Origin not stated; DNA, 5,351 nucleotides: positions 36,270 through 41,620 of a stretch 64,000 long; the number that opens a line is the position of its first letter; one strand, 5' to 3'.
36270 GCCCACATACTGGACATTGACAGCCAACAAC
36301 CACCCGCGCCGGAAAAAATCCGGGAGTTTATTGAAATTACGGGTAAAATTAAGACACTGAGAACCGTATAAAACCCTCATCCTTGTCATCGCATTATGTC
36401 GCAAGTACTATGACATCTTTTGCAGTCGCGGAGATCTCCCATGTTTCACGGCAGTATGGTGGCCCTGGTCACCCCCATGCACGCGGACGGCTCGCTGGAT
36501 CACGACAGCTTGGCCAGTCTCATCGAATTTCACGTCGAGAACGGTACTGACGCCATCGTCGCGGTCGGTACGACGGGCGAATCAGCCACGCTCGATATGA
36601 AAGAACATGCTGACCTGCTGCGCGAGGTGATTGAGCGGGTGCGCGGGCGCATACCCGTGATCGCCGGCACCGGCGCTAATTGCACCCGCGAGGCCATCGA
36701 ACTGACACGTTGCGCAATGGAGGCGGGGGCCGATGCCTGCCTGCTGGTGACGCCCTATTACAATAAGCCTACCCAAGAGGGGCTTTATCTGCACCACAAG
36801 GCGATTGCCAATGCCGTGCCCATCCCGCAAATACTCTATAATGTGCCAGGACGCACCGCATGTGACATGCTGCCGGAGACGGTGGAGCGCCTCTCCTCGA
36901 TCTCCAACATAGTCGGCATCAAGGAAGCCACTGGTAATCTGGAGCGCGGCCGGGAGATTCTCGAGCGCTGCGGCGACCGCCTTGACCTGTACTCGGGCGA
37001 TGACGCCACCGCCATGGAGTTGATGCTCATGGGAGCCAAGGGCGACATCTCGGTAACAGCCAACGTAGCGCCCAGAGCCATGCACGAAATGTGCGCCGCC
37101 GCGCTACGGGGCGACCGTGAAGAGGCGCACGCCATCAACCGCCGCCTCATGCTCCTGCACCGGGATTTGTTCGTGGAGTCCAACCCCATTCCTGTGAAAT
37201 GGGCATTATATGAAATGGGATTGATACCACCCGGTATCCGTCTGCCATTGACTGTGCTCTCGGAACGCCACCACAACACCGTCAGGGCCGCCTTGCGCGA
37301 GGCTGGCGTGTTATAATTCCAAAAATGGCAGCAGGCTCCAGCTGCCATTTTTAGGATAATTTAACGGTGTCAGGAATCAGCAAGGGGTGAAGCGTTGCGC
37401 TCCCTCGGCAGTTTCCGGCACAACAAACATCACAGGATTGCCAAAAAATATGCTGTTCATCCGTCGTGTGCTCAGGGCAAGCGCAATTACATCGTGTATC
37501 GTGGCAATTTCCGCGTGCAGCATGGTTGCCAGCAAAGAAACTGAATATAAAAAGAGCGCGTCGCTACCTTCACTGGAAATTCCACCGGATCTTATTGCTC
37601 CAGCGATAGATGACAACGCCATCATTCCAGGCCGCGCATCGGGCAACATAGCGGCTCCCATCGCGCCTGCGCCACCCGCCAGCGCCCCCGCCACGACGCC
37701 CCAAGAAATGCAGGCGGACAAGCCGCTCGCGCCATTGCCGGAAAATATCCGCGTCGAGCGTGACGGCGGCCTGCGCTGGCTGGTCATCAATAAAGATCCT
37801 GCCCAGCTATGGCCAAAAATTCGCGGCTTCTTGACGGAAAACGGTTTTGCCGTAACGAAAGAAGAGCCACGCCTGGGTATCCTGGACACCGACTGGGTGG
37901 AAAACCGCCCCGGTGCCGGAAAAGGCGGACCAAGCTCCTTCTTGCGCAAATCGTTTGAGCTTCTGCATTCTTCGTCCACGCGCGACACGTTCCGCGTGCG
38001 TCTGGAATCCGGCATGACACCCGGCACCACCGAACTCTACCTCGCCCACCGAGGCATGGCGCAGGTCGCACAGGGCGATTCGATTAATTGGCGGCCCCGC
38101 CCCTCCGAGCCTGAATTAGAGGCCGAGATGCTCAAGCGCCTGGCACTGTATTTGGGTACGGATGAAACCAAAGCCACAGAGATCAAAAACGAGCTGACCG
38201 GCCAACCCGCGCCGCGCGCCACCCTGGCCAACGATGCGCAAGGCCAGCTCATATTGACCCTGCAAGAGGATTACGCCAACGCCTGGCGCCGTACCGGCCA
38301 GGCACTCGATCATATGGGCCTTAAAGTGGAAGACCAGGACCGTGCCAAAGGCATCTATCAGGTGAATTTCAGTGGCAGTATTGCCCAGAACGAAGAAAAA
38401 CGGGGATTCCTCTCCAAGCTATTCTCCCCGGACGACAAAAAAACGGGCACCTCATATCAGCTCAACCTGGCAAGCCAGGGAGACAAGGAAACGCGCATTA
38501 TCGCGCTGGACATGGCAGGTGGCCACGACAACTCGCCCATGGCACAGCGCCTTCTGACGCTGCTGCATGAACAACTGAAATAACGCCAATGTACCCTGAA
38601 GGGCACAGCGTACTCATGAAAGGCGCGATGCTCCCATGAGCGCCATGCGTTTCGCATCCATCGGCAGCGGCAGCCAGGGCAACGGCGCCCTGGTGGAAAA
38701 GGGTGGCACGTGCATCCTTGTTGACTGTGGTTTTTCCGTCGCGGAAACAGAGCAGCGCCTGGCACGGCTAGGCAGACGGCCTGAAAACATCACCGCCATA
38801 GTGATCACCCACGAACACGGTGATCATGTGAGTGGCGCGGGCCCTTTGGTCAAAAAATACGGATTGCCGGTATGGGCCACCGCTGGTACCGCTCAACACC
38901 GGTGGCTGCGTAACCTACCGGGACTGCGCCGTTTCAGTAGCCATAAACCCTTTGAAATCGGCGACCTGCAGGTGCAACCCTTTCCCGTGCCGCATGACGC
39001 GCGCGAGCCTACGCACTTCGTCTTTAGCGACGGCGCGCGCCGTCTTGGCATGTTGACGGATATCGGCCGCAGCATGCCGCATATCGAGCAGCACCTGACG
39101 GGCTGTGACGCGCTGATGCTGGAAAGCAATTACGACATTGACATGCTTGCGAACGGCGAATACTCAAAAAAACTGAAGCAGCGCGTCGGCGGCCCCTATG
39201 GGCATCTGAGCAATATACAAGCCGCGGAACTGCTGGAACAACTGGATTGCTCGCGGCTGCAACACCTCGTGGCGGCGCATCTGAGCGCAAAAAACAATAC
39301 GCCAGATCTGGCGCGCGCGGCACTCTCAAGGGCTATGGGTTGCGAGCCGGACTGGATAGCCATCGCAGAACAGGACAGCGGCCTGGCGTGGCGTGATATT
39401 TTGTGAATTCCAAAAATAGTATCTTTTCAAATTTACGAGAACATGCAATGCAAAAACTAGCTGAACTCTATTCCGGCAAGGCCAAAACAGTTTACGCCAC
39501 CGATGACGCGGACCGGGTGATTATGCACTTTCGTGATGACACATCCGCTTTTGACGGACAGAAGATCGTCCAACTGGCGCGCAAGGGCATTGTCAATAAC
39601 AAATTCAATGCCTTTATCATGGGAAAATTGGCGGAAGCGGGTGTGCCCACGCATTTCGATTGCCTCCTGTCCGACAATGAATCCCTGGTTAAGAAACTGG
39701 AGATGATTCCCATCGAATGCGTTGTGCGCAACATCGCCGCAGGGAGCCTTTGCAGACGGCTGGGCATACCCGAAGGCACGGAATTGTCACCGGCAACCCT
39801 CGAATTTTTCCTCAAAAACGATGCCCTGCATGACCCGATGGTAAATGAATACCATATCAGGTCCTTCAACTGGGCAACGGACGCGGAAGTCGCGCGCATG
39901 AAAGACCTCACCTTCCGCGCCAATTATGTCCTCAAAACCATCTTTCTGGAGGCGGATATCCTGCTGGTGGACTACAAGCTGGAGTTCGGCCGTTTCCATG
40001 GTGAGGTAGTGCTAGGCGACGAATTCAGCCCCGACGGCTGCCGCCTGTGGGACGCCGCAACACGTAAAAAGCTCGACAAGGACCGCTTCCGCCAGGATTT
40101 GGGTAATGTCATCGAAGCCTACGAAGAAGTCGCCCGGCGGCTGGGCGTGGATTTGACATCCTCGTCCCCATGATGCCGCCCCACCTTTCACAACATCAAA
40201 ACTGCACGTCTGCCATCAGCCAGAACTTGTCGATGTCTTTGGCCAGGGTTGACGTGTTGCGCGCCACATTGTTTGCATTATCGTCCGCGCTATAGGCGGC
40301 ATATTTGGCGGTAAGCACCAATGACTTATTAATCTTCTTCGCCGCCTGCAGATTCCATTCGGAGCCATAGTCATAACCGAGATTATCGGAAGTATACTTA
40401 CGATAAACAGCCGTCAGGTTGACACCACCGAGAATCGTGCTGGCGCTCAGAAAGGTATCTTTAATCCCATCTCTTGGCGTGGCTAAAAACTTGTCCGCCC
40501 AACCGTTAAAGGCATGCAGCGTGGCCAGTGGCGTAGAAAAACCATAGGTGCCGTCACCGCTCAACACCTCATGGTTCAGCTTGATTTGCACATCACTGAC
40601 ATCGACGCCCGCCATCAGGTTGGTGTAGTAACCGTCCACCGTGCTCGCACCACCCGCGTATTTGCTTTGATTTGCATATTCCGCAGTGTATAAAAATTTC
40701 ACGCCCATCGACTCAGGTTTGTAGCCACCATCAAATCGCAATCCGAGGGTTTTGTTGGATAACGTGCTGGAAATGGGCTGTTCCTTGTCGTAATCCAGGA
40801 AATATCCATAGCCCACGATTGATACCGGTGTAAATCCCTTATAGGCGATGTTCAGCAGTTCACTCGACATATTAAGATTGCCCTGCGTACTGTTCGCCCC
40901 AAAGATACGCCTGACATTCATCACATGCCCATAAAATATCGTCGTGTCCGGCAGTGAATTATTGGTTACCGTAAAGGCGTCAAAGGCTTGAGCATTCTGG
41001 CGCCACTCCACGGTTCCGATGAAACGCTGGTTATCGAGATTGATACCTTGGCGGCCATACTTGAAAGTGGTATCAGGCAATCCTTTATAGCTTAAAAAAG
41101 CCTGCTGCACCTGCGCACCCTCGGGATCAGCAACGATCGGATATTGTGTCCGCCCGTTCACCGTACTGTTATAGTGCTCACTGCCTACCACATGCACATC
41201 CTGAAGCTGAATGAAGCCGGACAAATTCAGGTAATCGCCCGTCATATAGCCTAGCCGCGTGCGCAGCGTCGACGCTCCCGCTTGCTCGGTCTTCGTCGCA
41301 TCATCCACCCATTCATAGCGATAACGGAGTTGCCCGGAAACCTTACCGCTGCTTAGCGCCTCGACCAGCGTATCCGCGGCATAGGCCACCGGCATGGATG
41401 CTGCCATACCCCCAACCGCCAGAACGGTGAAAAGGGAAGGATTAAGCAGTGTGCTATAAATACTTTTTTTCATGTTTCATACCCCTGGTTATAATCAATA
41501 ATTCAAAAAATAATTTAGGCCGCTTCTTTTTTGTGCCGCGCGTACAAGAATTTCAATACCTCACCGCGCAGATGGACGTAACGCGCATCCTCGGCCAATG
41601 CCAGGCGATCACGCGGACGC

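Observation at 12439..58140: Family of ~130-150 bp inverted-repeat (MITE-like) elements scattered through intergenic regions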

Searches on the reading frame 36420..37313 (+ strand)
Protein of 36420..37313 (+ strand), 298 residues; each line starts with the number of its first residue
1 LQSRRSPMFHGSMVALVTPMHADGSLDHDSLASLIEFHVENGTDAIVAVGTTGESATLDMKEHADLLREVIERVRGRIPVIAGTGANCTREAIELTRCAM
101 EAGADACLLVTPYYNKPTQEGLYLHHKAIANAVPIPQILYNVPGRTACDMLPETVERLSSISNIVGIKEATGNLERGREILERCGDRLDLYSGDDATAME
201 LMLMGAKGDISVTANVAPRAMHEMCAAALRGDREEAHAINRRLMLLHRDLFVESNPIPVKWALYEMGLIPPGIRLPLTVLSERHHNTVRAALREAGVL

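Call 109: search_protein_families(library=pfam, max_evalue=0.000001, proteins=[window:36420-37313:+])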
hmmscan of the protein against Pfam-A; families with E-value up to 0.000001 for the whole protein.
window:36420-37313:+ (298 aa): 1 family
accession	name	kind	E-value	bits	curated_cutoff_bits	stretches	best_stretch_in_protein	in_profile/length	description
PF00701.28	DHDPS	-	3.1e-105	351.5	22.1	1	9-294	2-288/289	Dihydrodipicolinate synthetase family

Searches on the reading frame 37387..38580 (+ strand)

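Call 109: search_protein_families(library=pfam, max_evalue=0.000001, proteins=[window:37387-38580:+])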
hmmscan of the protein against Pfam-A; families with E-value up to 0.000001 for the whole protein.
window:37387-38580:+ (398 aa): 1 family
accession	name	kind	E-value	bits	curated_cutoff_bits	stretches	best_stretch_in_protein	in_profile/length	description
PF06804.17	Lipoprotein_18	-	6.8e-37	127.6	25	1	53-393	1-319/323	NlpB/DapX lipoprotein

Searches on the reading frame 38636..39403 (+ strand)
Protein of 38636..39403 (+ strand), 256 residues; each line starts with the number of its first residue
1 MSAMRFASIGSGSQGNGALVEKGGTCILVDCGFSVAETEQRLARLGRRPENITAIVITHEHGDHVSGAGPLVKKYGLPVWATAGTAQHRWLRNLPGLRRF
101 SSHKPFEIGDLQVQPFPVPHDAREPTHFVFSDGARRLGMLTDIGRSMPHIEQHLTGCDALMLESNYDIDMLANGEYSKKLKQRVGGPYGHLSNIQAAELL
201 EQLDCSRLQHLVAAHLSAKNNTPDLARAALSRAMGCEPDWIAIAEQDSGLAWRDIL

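Call 109: search_protein_families(library=pfam, max_evalue=0.000001, proteins=[window:38636-39403:+])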
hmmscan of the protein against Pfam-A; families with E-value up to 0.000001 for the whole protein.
window:38636-39403:+ (256 aa): 2 families
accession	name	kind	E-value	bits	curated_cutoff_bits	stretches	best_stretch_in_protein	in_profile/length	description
PF12706.13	Lactamase_B_2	-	7.4e-24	84.9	27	1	27-207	3-194/200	Beta-lactamase superfamily domain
PF00753.33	Lactamase_B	-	3.5e-19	69.9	22.7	1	13-130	4-137/196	Metallo-beta-lactamase superfamily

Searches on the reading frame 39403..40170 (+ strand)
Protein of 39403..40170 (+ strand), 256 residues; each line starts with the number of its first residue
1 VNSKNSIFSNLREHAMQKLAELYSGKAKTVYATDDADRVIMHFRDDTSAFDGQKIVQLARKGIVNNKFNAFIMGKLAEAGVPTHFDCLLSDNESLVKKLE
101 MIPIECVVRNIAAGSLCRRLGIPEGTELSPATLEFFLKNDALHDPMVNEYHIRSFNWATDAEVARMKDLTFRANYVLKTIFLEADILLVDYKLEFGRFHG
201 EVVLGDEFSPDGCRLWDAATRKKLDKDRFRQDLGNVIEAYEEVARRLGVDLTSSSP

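Call 109: search_protein_families(library=pfam, max_evalue=0.000001, proteins=[window:39403-40170:+])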
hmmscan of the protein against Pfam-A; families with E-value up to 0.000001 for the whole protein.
window:39403-40170:+ (256 aa): 1 family
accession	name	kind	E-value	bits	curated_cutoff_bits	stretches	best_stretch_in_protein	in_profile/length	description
PF01259.24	SAICAR_synt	-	1.6e-81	273.9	20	1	22-246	2-232/233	SAICAR synthetase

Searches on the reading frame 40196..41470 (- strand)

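Call 109: search_protein_families(library=pfam, max_evalue=0.000001, proteins=[window:40196-41470:-])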
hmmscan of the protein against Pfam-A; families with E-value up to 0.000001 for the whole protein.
window:40196-41470:- (424 aa): 1 family
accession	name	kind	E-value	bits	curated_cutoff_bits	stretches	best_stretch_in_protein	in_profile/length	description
PF13372.12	Alginate_exp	-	9.6e-11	41.5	25.2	1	45-269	6-225/395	Alginate export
